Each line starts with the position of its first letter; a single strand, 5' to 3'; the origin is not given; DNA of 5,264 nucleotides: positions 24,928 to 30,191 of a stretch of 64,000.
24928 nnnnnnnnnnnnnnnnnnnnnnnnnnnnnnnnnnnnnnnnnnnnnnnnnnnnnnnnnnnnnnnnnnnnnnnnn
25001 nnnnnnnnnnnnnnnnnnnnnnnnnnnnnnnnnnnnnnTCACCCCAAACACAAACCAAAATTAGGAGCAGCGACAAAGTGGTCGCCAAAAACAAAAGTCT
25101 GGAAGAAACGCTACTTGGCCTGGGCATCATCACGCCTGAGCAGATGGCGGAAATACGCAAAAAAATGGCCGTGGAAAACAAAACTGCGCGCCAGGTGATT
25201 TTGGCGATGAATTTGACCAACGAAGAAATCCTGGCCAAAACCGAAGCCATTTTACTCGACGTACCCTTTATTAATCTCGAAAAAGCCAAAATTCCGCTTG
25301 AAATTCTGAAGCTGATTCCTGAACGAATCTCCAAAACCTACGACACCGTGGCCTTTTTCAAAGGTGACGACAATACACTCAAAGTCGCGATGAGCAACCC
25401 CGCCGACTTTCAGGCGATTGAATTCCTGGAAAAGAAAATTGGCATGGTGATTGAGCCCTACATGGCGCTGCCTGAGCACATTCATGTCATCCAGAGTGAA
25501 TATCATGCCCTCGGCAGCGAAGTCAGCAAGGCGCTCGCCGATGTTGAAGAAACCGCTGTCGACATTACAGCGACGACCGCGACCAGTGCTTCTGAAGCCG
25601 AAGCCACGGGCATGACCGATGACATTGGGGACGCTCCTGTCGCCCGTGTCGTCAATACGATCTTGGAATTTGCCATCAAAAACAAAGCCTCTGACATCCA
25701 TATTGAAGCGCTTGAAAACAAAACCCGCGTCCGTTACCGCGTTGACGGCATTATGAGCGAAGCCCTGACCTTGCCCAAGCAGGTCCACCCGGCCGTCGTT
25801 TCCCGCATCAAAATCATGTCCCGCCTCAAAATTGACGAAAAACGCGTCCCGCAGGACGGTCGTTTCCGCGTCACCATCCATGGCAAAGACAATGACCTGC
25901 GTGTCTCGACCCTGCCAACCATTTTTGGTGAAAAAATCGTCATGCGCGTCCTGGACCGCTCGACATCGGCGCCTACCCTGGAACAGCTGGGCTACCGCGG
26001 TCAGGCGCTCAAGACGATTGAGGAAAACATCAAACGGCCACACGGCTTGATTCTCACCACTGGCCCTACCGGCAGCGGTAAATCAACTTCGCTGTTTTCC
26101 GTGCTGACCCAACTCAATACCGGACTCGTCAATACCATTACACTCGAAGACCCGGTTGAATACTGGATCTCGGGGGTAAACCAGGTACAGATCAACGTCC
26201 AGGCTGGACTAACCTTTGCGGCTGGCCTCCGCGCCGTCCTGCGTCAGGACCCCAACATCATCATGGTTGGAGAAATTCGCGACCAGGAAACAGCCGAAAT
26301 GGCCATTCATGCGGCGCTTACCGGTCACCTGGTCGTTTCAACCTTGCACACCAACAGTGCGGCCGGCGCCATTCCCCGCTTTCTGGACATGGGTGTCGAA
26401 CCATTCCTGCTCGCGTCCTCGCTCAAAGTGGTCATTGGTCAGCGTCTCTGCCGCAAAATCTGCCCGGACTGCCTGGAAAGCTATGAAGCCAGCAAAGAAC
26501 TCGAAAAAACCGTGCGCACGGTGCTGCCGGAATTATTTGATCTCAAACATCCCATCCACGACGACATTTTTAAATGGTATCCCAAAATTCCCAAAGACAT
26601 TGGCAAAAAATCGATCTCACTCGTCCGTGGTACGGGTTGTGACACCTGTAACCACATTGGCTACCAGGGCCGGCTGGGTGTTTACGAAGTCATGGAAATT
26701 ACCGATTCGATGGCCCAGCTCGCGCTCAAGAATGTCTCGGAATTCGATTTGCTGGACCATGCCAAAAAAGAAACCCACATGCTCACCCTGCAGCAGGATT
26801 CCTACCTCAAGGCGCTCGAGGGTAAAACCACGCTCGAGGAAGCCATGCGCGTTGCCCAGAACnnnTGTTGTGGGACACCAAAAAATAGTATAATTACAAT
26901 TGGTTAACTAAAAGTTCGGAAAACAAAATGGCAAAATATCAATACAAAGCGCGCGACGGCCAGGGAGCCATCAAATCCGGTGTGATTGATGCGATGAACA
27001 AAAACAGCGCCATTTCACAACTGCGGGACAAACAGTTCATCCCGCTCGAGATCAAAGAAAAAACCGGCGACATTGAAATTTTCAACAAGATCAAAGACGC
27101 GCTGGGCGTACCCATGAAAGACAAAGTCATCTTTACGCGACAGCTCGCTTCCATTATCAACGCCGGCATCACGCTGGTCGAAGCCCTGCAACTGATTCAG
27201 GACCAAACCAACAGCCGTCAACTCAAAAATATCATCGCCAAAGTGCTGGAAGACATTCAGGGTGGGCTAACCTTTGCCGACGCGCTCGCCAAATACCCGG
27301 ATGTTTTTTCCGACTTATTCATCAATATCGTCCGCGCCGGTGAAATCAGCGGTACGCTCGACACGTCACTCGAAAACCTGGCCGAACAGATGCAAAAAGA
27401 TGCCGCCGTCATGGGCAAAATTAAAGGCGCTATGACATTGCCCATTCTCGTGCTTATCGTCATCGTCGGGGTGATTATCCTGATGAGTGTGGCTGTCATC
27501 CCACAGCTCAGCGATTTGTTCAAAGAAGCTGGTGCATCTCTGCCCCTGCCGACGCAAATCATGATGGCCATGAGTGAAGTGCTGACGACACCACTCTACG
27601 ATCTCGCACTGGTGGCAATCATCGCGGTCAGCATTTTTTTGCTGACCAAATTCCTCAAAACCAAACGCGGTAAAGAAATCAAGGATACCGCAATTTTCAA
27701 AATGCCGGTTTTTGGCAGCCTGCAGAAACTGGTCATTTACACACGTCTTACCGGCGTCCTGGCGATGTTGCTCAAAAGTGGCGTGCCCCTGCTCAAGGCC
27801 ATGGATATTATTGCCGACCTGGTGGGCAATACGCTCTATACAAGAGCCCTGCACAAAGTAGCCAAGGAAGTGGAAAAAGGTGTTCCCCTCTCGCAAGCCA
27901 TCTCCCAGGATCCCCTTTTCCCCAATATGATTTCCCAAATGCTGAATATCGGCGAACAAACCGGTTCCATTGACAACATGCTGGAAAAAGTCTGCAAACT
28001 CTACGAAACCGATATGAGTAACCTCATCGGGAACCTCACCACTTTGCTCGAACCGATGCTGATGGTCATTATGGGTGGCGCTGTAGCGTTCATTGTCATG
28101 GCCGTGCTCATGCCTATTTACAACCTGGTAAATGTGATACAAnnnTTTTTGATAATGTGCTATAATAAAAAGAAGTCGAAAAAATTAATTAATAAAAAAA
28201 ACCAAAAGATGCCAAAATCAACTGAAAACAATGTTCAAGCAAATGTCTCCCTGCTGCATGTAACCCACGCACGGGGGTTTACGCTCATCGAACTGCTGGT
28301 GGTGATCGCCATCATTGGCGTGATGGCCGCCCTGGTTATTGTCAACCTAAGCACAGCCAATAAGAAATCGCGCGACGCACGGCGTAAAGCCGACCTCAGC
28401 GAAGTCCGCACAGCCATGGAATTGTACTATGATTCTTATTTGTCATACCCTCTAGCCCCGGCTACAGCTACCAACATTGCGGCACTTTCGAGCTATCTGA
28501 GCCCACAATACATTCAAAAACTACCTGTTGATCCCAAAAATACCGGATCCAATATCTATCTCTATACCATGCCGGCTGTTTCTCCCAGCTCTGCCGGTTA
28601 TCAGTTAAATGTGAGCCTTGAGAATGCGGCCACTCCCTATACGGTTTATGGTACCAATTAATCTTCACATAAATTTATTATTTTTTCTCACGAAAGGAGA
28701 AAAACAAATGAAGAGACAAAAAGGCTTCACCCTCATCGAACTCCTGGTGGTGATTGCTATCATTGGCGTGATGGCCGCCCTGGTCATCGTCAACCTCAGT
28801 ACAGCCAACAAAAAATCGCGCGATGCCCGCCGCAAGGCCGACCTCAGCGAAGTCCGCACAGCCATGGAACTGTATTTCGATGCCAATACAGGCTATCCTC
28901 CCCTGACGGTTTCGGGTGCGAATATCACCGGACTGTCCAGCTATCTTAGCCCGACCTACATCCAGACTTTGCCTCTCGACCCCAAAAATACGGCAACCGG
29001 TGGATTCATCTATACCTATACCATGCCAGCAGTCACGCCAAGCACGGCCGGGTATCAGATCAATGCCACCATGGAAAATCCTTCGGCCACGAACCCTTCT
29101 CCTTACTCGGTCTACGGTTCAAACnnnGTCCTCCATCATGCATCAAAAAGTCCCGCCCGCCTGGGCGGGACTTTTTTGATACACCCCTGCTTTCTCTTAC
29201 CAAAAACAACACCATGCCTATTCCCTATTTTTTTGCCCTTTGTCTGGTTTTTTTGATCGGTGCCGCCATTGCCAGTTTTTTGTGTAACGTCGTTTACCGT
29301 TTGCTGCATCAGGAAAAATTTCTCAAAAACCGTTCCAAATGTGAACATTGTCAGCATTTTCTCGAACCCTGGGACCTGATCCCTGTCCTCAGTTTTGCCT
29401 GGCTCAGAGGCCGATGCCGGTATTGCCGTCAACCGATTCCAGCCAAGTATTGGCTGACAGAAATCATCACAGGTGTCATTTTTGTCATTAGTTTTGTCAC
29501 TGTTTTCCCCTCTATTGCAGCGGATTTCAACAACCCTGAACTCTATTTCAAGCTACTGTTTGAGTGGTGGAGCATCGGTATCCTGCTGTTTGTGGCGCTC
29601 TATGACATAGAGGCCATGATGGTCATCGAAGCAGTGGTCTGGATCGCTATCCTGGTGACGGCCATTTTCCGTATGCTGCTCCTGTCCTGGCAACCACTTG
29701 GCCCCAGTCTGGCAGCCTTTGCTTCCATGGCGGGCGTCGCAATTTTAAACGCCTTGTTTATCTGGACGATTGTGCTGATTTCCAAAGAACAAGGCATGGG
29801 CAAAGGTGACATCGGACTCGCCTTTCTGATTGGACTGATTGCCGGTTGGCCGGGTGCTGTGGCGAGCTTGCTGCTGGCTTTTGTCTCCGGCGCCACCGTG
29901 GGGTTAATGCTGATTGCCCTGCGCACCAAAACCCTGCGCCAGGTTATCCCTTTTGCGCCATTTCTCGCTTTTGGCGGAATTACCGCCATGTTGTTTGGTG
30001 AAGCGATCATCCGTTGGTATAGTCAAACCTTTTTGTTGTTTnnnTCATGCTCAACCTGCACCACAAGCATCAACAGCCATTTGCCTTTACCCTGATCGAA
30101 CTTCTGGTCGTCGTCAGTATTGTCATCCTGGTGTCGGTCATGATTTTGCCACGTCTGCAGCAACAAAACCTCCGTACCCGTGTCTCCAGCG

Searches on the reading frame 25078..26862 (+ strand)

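Call 23: search_protein_families(library=pfam, proteins=[window:25078-26862:+], max_evalue=0.001)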
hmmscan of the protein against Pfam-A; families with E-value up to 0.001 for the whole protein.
window:25078-26862:+ (595 aa): 2 families
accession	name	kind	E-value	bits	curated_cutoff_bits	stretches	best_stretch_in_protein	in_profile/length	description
PF00437.27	T2SSE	-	1.2e-129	432.6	24.9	1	184-591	4-370/370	Type II/IV secretion system protein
PF05157.20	MshEN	-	1e-10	41.9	23.1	1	60-138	1-79/90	MshEN domain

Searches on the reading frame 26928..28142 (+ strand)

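Call 23: search_protein_families(library=pfam, proteins=[window:26928-28142:+], max_evalue=0.001)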
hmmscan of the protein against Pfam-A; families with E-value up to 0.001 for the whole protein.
window:26928-28142:+ (405 aa): 1 family
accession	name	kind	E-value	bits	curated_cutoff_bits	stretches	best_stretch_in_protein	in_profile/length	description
PF00482.28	T2SSF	-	1.4e-58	196.8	25.2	2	69-192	1-125/125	Type II secretion system (T2SS), protein F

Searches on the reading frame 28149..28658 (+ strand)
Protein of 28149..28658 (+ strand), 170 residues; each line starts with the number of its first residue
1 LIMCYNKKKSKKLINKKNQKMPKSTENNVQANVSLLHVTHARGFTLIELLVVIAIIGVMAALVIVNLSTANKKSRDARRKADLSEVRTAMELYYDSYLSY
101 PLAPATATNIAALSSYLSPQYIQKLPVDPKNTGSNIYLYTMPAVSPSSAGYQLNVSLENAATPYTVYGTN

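Call 23: search_protein_families(library=pfam, proteins=[window:28149-28658:+], max_evalue=0.001)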
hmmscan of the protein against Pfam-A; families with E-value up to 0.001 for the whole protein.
window:28149-28658:+ (170 aa): 1 family
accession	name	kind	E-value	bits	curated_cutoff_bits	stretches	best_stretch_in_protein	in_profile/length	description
PF07963.17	N_methyl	-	4.4e-08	32.8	21.2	1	41-63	4-26/27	Prokaryotic N-terminal methylation motif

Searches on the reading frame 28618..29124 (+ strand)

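Call 23: search_protein_families(library=pfam, proteins=[window:28618-29124:+], max_evalue=0.001)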
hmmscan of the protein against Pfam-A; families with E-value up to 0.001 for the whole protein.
window:28618-29124:+ (169 aa): 1 family
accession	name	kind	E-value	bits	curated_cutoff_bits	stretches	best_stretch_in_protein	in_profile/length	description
PF07963.17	N_methyl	-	1.2e-10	40.9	21.2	1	31-56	1-26/27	Prokaryotic N-terminal methylation motif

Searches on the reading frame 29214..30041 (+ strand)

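Call 23: search_protein_families(library=pfam, proteins=[window:29214-30041:+], max_evalue=0.001)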
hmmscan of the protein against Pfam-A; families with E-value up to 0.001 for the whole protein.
window:29214-30041:+ (276 aa): 2 families
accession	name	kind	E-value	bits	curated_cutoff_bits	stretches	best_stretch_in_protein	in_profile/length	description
PF06750.18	A24_N_bact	-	9e-28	96.6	23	1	14-95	1-82/84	Bacterial Peptidase A24 N-terminal domain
PF01478.23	Peptidase_A24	-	1e-07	32.8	26.5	1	121-231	4-104/104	Type IV leader peptidase family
